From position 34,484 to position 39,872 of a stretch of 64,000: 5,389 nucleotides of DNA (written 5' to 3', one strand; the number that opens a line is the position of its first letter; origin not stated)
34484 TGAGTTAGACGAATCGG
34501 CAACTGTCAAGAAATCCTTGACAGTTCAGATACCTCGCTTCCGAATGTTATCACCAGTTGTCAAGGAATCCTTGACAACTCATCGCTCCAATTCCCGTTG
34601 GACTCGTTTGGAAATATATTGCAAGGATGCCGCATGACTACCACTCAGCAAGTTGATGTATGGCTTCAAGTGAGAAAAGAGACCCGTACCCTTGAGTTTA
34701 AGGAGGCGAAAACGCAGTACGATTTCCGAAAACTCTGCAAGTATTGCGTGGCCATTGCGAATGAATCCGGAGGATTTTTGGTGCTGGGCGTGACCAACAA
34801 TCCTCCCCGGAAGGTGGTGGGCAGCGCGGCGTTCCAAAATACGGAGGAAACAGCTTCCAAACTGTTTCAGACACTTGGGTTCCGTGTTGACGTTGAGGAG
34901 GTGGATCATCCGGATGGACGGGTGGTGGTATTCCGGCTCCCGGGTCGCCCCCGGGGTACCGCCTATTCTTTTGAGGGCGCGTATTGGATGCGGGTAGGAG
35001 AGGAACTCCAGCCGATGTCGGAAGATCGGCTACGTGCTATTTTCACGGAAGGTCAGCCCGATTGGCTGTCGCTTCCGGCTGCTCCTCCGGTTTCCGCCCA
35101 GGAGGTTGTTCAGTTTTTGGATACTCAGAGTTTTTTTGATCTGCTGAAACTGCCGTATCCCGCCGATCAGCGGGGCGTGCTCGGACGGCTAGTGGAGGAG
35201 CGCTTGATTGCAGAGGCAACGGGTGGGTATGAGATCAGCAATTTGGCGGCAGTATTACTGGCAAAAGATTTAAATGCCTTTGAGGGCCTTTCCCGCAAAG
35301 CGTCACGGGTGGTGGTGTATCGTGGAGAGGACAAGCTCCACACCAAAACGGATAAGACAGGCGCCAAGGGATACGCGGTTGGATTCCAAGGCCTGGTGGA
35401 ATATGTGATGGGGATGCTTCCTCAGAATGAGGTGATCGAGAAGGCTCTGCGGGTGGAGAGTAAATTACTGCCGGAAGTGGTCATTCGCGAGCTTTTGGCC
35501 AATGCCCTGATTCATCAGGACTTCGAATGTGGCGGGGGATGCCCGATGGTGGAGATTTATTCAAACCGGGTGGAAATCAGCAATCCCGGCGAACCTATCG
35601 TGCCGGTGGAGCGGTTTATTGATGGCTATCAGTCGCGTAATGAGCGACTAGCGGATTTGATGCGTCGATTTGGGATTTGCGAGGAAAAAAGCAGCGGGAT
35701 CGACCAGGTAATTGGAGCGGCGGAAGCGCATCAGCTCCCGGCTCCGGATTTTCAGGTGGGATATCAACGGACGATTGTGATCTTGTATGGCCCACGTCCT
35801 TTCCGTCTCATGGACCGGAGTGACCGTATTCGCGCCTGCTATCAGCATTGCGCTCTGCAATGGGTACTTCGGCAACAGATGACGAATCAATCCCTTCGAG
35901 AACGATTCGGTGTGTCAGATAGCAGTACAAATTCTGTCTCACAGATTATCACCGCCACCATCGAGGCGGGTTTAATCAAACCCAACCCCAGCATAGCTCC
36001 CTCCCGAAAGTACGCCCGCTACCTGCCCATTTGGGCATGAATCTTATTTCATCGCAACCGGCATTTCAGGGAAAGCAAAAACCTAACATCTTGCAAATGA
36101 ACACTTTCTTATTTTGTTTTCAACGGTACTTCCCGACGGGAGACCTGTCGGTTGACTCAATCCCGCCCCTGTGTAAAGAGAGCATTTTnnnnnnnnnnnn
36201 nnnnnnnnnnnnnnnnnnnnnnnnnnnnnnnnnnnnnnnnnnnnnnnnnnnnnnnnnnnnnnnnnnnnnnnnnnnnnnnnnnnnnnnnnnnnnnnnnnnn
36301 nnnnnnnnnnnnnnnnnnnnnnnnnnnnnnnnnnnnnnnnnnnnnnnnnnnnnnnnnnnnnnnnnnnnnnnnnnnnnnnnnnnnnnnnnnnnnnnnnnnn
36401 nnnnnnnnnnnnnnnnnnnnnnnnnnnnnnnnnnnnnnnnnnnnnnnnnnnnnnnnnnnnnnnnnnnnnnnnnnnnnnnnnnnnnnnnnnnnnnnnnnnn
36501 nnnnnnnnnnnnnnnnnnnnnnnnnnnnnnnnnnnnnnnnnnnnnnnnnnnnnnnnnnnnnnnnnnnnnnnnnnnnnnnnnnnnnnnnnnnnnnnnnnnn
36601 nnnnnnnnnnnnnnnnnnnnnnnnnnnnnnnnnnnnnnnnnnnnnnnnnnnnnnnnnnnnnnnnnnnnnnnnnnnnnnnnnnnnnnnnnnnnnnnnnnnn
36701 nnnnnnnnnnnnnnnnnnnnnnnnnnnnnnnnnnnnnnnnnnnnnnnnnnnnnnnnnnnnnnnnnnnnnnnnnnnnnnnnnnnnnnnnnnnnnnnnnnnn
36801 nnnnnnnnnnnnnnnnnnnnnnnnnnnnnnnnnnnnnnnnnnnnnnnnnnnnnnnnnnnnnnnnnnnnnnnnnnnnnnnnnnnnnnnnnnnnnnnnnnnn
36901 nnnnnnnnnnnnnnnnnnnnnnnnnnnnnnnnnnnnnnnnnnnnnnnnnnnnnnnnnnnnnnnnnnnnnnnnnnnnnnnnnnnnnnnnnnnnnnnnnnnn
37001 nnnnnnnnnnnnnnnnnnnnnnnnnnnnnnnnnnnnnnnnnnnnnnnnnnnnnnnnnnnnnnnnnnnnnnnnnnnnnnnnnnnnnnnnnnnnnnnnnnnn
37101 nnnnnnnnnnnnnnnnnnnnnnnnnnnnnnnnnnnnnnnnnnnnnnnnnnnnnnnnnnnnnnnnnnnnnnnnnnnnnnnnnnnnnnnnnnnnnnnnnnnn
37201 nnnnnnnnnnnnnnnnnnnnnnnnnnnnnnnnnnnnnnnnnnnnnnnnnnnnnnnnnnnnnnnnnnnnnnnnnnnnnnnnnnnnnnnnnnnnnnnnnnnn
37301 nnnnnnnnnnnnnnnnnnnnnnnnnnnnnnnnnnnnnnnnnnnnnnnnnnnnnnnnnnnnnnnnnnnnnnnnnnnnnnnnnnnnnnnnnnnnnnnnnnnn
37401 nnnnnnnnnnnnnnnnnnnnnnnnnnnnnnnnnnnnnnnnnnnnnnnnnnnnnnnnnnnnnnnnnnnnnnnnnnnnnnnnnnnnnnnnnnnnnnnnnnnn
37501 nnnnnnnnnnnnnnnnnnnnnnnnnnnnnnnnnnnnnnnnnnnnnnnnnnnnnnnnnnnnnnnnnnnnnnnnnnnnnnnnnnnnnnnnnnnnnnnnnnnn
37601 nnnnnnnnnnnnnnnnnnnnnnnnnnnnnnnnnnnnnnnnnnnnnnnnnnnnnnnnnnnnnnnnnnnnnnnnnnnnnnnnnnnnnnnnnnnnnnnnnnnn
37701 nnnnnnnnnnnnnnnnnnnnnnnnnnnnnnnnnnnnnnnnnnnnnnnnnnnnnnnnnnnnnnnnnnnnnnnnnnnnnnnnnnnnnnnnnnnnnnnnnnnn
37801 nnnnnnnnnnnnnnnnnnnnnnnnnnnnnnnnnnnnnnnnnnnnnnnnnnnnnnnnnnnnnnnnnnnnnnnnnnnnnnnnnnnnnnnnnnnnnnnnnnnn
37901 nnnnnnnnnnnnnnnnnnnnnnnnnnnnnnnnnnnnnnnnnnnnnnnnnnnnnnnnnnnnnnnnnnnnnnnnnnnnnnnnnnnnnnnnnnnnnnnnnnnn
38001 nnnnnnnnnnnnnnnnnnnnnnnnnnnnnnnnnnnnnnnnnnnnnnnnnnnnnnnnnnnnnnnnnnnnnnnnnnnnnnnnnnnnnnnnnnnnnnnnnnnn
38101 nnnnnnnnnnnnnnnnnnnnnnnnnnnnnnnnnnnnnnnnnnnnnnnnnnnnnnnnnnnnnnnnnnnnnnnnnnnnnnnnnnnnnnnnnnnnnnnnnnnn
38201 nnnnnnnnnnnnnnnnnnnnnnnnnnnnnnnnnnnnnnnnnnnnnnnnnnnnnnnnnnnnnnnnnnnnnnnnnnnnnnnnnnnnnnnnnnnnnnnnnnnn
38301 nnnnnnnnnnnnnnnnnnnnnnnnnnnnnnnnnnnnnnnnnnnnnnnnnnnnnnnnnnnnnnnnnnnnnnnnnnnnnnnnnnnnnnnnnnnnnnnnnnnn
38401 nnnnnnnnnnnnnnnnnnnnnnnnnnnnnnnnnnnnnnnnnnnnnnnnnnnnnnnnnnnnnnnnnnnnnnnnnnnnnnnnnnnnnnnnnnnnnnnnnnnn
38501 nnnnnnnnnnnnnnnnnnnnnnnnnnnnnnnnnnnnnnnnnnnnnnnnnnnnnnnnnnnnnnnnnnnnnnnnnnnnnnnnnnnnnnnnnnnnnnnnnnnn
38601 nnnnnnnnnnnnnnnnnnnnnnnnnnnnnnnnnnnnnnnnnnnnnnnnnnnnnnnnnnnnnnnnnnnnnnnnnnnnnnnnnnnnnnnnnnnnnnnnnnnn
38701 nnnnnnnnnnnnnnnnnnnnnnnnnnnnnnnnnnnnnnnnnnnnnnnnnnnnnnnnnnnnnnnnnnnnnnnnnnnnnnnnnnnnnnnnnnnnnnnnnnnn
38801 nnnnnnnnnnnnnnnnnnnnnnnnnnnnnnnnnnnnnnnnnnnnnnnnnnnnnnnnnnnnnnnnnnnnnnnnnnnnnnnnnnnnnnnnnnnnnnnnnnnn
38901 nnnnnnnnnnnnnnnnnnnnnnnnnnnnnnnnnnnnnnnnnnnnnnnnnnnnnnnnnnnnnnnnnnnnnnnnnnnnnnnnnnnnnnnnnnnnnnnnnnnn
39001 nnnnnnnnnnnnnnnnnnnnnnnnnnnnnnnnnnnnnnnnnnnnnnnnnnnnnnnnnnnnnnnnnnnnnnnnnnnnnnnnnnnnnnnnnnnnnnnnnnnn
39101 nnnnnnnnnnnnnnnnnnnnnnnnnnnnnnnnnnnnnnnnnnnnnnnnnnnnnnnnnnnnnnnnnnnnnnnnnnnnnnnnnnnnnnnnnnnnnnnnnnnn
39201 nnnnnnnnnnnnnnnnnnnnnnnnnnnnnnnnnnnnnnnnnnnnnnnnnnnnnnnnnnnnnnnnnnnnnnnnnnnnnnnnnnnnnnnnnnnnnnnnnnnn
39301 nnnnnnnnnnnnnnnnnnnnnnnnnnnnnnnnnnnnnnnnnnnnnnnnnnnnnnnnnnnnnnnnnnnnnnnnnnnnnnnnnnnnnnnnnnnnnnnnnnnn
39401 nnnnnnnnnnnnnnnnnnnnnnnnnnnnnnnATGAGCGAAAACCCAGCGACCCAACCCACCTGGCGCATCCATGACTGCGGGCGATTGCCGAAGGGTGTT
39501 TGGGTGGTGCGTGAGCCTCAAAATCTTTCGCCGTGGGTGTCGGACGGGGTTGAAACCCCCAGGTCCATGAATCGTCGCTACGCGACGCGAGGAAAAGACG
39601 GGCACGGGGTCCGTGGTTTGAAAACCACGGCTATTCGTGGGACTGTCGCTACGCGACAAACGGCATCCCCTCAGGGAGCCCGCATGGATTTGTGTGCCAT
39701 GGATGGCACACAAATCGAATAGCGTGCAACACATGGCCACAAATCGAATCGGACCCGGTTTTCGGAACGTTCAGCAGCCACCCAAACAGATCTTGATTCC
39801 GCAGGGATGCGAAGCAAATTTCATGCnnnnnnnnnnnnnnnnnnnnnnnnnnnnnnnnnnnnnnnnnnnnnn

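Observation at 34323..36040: RhuM remnant plus Schlafen/AlbA_2-HATPase_c_4 gene embedded between the methyltransferase and helicase genes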

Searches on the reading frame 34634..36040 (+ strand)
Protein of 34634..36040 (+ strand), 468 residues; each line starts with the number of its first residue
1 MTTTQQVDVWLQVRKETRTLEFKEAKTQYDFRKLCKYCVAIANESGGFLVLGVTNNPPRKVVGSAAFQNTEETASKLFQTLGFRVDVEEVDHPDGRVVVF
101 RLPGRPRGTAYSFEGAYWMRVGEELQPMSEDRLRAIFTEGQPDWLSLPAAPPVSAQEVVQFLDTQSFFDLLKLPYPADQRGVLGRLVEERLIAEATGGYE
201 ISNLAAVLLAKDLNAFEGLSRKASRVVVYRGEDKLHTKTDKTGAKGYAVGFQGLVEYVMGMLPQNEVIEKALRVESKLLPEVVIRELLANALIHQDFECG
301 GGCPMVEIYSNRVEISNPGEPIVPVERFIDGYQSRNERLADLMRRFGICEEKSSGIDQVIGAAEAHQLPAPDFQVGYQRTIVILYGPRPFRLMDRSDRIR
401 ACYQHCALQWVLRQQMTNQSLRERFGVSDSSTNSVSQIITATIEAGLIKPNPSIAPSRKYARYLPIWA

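Call 7: search_protein_families(library=pfam, proteins=[window:34634-36040:+], max_evalue=0.01)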
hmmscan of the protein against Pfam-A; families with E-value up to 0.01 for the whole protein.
window:34634-36040:+ (468 aa): 2 families
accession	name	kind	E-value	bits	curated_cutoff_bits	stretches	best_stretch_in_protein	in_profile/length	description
PF13749.12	HATPase_c_4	-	1.3e-18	67.2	26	1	303-383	3-88/89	Putative ATP-dependent DNA helicase recG C-terminal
PF04326.19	SLFN_AlbA_2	-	7.9e-14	52.6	25.3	1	16-128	1-117/118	Schlafen, AlbA_2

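Call 8: search_protein_families(library=padloc, proteins=[window:34634-36040:+], max_evalue=0.01)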
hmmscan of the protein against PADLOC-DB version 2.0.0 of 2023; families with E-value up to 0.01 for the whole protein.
window:34634-36040:+ (468 aa): 2 families
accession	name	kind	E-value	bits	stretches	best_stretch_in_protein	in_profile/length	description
PDLC02402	Aga_SIR2-PNTD1-PNTD2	-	0.0021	14.2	1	280-331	443-493/876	Class I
PDLC02418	Aga_SIR2-Kinase-PNTD1-PNTD2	-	0.0046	13.2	1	280-331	321-371/756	Class I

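Call 9: search_protein_families(library=ncbifam, proteins=[window:34634-36040:+], max_evalue=0.01)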
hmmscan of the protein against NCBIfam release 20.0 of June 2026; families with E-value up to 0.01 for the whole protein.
window:34634-36040:+ (468 aa): 0 families

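Call 64: search_solved_structures(query=window:34634-36040:+, show_alignments=2, max_evalue=0.01)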
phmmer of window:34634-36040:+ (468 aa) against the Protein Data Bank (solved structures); distinct sequences matched with E-value up to 0.01: 1.
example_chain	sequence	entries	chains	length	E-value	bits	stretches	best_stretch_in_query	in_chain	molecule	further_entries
3lmm_A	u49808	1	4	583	0.00014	24.3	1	264-371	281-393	Uncharacterized protein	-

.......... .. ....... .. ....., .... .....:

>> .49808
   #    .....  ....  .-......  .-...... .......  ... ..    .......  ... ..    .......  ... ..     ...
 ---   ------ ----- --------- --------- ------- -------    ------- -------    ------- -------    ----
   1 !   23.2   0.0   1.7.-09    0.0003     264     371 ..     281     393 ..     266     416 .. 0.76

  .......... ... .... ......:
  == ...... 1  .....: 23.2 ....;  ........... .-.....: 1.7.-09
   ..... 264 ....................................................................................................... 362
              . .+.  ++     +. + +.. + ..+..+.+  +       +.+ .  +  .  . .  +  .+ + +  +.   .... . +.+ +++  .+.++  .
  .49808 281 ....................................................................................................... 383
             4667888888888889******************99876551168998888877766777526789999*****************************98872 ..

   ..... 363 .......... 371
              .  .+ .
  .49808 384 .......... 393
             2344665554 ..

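Call 74: list_cluster_members(proteins=[P0001, window:34634-36040:+, window:36189-38246:+, window:41944-43386:-])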
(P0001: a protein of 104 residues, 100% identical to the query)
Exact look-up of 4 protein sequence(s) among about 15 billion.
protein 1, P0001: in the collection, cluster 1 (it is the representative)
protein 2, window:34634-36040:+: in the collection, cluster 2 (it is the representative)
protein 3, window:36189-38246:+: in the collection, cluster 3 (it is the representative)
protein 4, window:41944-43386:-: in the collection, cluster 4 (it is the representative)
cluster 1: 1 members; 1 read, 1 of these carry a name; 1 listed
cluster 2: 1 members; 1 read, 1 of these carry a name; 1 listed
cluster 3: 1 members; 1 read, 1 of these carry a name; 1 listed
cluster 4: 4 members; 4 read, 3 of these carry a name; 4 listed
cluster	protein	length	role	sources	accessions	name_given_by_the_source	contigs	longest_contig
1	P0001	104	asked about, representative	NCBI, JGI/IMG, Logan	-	hypothetical protein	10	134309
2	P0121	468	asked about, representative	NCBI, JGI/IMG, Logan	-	ATP-dependent DNA helicase RecG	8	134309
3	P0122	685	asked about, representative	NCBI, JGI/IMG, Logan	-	hypothetical protein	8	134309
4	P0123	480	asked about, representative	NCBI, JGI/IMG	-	lysyl-tRNA synthetase class 2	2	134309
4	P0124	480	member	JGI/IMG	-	lysyl-tRNA synthetase class 2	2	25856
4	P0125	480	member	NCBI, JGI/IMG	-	lysyl-tRNA synthetase class 2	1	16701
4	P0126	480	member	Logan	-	-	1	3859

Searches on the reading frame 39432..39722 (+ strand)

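Call 7: search_protein_families(library=pfam, proteins=[window:39432-39722:+], max_evalue=0.01)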
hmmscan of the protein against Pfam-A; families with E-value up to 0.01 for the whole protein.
window:39432-39722:+ (96 aa): 0 families

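Call 8: search_protein_families(library=padloc, proteins=[window:39432-39722:+], max_evalue=0.01)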
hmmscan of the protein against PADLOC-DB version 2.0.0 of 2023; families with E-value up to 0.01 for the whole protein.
window:39432-39722:+ (96 aa): 1 family
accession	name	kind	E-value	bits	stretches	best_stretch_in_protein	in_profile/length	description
PDLC02533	PglX|PglXI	-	0.00091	16.8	1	27-85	326-382/448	PglX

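Call 9: search_protein_families(library=ncbifam, proteins=[window:39432-39722:+], max_evalue=0.01)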
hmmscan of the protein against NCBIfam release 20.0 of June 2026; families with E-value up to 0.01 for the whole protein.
window:39432-39722:+ (96 aa): 0 families
